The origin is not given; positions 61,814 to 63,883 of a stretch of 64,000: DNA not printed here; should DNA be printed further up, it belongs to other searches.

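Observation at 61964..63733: Single polypeptide combining two CDGSH sites, a 4Fe-4S-like site, a truncated haemoglobin and an unknown Cys-containing C-terminal domain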

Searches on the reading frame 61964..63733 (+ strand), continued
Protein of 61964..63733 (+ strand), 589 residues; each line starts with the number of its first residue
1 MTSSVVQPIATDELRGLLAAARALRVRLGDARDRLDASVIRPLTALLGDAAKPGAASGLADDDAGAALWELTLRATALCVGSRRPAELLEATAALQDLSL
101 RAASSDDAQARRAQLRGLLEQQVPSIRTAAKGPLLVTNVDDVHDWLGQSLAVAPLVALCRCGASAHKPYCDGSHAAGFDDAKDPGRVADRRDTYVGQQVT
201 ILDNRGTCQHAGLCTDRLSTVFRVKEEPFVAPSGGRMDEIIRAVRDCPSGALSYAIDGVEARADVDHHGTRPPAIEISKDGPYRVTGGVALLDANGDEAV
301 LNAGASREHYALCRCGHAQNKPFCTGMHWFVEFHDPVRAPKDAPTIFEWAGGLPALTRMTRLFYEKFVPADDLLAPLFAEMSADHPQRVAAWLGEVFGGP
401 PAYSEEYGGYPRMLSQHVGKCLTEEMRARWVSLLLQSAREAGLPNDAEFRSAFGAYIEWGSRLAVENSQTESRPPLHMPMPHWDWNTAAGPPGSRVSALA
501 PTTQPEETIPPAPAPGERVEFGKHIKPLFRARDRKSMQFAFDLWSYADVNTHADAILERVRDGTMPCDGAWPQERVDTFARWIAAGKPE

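Call 27: find_encoding_contigs(protein=P0013, flank=8000, max_places=1)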
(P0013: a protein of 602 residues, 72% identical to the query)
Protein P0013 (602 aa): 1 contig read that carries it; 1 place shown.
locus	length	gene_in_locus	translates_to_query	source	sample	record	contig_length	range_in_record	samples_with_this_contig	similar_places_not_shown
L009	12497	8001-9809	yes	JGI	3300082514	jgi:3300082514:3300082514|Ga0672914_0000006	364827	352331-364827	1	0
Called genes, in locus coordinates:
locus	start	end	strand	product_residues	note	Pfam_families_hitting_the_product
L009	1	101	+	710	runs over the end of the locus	PF00771:FHIPEP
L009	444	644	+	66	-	-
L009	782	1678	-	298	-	PF10099:RskA_C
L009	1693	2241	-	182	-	PF07638:Sigma70_ECF (faint), PF04542:Sigma70_r2, PF08281:Sigma70_r4_2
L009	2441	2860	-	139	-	PF02050:FliJ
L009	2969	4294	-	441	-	PF00006:ATP-synt_ab, PF18269:T3SS_ATPase_C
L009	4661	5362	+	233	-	PF00072:Response_reg, PF00486:Trans_reg_C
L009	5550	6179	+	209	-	PF16694:Cytochrome_P460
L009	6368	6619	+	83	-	-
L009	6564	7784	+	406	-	PF03738:GSP_synth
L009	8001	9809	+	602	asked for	PF09360:zf-CDGSH, PF06902:Fer4_19, PF09360:zf-CDGSH, PF01152:Bac_globin (weak)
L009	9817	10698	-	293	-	PF03705:CheR_N, PF01739:CheR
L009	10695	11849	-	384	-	PF00072:Response_reg, PF01339:CheB_methylest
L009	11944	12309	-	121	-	PF00072:Response_reg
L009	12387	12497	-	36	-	?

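Call 28: predict_structure(alignment_id=A1)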
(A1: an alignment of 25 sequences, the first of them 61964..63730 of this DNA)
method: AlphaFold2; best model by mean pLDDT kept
length: 589 residues; sequences in the alignment: 25
mean_pLDDT: 68.3   pTM: 0.46
mean pLDDT of the five models: 68.3, 66.1, 65.6, 65.4, 62.9
residues with pLDDT >= 90: 100; 70-90: 246; 50-70: 81; < 50: 162
segments of 3 or more residues with pLDDT < 50: 1-5, 162-166, 171-265, 302-304, 316-341, 482-506
pLDDT, mean of each block of 10 residues (from residue 1): 54 90 85 85 83 53 83 94 86 93 90 93 85 83 80 83 50 42 34 25 29 35 35 35 39 32 52 75 76 82 58 46 30 31 67 80 90 86 80 77 69 76 89 91 81 81 82 68 44 33 49 84 87 66 85 88 68 89 93
secondary structure, 60 per line:
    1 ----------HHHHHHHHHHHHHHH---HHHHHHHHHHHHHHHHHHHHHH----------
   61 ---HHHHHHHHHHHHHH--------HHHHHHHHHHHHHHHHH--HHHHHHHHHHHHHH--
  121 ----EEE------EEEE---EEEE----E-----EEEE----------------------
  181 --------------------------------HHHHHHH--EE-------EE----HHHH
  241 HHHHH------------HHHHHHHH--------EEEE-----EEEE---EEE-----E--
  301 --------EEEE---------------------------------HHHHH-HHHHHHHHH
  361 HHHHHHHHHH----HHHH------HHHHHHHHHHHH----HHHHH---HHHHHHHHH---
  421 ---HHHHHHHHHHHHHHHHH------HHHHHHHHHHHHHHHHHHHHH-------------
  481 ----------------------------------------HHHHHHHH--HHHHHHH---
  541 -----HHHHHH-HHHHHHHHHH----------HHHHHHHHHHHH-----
elements in order: H11-25 H29-50 H64-77 H86-102 H105-118 E125-127 E134-137 E141-144 E155-158 H213-219 H237-245 H258-265 E274-277 E283-286 E290-292 E309-312 H346-350 H352-370 H375-378 H385-396 H401-405 H409-417 H424-440 H447-467 H521-528 H531-537 H546-551 H553-562 H573-584

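Call 33: fold_search(model_id=the predicted structure, library=pdb)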
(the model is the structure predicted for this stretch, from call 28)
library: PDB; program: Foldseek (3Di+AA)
matches with E <= 10: 187; with E <= 0.001: 21
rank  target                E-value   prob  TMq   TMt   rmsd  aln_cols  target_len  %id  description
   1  5d1v_A                2.8e-05  1.00  0.19  0.83   2.3       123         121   30  Crystal Structure and Thermal Stability of Hemoglobin from Thermophilic Phototrophic Bacterium Chloroflexus aurantiacu (released 2016-08-10)
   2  2bmm                  3.6e-05  1.00  0.19  0.80   2.5       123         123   30  X-ray structure of a novel thermostable hemoglobin from the actinobacterium Thermobifida fusca (released 2005-07-20)
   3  5v3t_A                4.2e-05  1.00  0.20  0.81   3.3       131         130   23  Crystal Structure of the Group II Truncated Hemoglobin from Bacillus Anthracis (released 2017-04-12)
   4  4uzv                  1.0e-04  1.00  0.19  0.77   2.6       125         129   30  Structure of a triple mutant of ASV-TfTrHb (released 2014-09-17)
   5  5v3v_A                1.4e-04  1.00  0.20  0.81   2.6       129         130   22  Crystal Structure of the Group II Truncated Hemoglobin from Bacillus Anthracis: Tyr26Ala Mutant (released 2017-04-12)
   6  1ux8                  2.1e-04  1.00  0.19  0.84   2.4       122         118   26  X-ray structure of truncated oxygen-avid haemoglobin from Bacillus subtilis (released 2004-12-07)
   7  2bkm_A                2.4e-04  1.00  0.20  0.81   2.8       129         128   22  Crystal structure of the truncated hemoglobin from Geobacillus stearothermophilus (released 2006-11-29)
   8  5v3u_A                2.7e-04  1.00  0.20  0.81   3.2       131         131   22  Crystal Structure of the Group II Truncated Hemoglobin from Bacillus Anthracis: Trp90Leu mutant (released 2017-04-26)
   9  1dlw                  3.4e-04  1.00  0.18  0.84   2.1       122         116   23  X-RAY CRYSTAL STRUCTURE OF TRUNCATED HEMOGLOBIN FROM P.CAUDATUM. (released 2000-09-20)
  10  5v3t_B                3.6e-04  1.00  0.19  0.83   2.3       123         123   23  Crystal Structure of the Group II Truncated Hemoglobin from Bacillus Anthracis (released 2017-04-12)
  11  5v3v_B                4.4e-04  1.00  0.19  0.83   2.3       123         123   22  Crystal Structure of the Group II Truncated Hemoglobin from Bacillus Anthracis: Tyr26Ala Mutant (released 2017-04-12)
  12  3aq9_A                4.4e-04  1.00  0.18  0.81   2.4       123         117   26  Crystal structure of truncated hemoglobin from Tetrahymena pyriformis, Q50E mutant, Fe(III) form (released 2011-04-20)
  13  2gkn_B                4.9e-04  1.00  0.19  0.80   2.1       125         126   24  Crystal structure of Mycobacterium tuberculosis trHbN, GlnE11Val mutant (released 2006-09-19)
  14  2xyk_A                5.4e-04  1.00  0.19  0.72   3.3       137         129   25  Group II 2-on-2 Hemoglobin from the Plant Pathogen Agrobacterium tumefaciens (released 2010-12-01)
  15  5v3u_B                6.3e-04  1.00  0.19  0.84   2.3       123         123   22  Crystal Structure of the Group II Truncated Hemoglobin from Bacillus Anthracis: Trp90Leu mutant (released 2017-04-26)
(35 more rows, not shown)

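Call 41: find_related_loci(query=A1, collection=genome_contigs, flank=6000)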
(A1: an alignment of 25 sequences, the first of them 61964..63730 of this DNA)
Query A1 (589 aa) in genome_contigs; peptide patterns used: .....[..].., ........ (x = any residue, [..] = any of these).
598 stretches matched a pattern; 541 encode a relative of the query (tblastn E <= 1e-3); the best 80 are kept; 80 distinct loci.
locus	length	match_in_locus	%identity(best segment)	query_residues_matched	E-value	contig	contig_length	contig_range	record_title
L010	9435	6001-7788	74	2-589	0e+0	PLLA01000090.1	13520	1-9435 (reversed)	MAG: Vulcanimicrobiota bacterium isolate palsa_1529 73.20120800_P1D.16_contig_23604, whole genome shotgun sequence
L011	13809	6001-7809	71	1-589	0e+0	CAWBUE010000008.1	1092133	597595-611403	MAG: uncultured Gammaproteobacteria bacterium isolate MFD04580.bin.1.79 genome assembly, contig: contig_26284, whole gen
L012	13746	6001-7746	72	13-587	0e+0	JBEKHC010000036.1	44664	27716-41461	MAG: Candidatus Velthaea sp. isolate SPRUCE 268 SPRUCE_268_36, whole genome shotgun sequence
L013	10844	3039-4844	69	1-589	0e+0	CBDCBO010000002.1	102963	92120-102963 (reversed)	MAG: Candidatus Velthaea sp. isolate 2ea73118-61e7-4ed0-8597-0790c153c079 genome assembly, contig: contig_2, whole genom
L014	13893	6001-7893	64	5-587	0e+0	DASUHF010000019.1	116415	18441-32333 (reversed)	MAG TPA_asm: Solirubrobacteraceae bacterium isolate SMAG_U1425 k141_1070834, whole genome shotgun sequence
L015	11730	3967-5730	66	13-586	0e+0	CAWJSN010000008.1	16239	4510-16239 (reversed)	MAG: uncultured Solirubrobacterales bacterium isolate MFD01213.bin.2.95 genome assembly, contig: contig_35403, whole gen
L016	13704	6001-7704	67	33-585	0e+0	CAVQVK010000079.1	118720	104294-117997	MAG: uncultured Acidimicrobiaceae bacterium isolate MFD10064.bin.2.119 genome assembly, contig: contig_68236, whole geno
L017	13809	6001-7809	64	7-588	0e+0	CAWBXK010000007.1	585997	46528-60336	MAG: uncultured Solirubrobacterales bacterium isolate MFD04580.bin.1.88 genome assembly, contig: contig_7692, whole geno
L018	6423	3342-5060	66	30-586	0e+0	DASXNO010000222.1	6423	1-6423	MAG TPA_asm: Actinomycetota bacterium isolate SMAG_U5356 k141_506289, whole genome shotgun sequence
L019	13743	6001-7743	65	13-588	0e+0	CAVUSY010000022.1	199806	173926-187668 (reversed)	MAG: uncultured Solirubrobacterales bacterium isolate MFD04580.bin.2.74 genome assembly, contig: contig_7875, whole geno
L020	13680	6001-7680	68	31-586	0e+0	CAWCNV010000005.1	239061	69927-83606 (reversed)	MAG: uncultured Actinomycetes bacterium isolate MFD04944.bin.1.318 genome assembly, contig: contig_31986, whole genome s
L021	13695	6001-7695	66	33-586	0e+0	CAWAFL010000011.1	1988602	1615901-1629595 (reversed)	MAG: uncultured Acidimicrobiaceae bacterium isolate MFD02671.bin.1.70 genome assembly, contig: contig_6677, whole genome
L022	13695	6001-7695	66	27-589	0e+0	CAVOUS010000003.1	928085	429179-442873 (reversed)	MAG: uncultured Actinomycetota bacterium isolate MFD10064.bin.1.144 genome assembly, contig: contig_13565, whole genome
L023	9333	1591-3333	64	28-586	0e+0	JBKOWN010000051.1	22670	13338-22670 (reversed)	MAG: Actinomycetota bacterium isolate GM_EKS_MAG_00015 GM_EKS_000000389289, whole genome shotgun sequence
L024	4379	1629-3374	64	28-586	0e+0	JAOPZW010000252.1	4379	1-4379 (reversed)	MAG: Solirubrobacterales bacterium isolate RYN_265 scaffold_1384037, whole genome shotgun sequence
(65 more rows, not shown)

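Call 72: list_cluster_members(proteins=[window:61964-63730:+])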
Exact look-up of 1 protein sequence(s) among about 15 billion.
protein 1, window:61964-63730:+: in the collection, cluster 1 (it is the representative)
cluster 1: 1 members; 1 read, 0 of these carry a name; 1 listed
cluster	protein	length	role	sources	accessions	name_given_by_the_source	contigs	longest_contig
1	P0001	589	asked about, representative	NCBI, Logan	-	-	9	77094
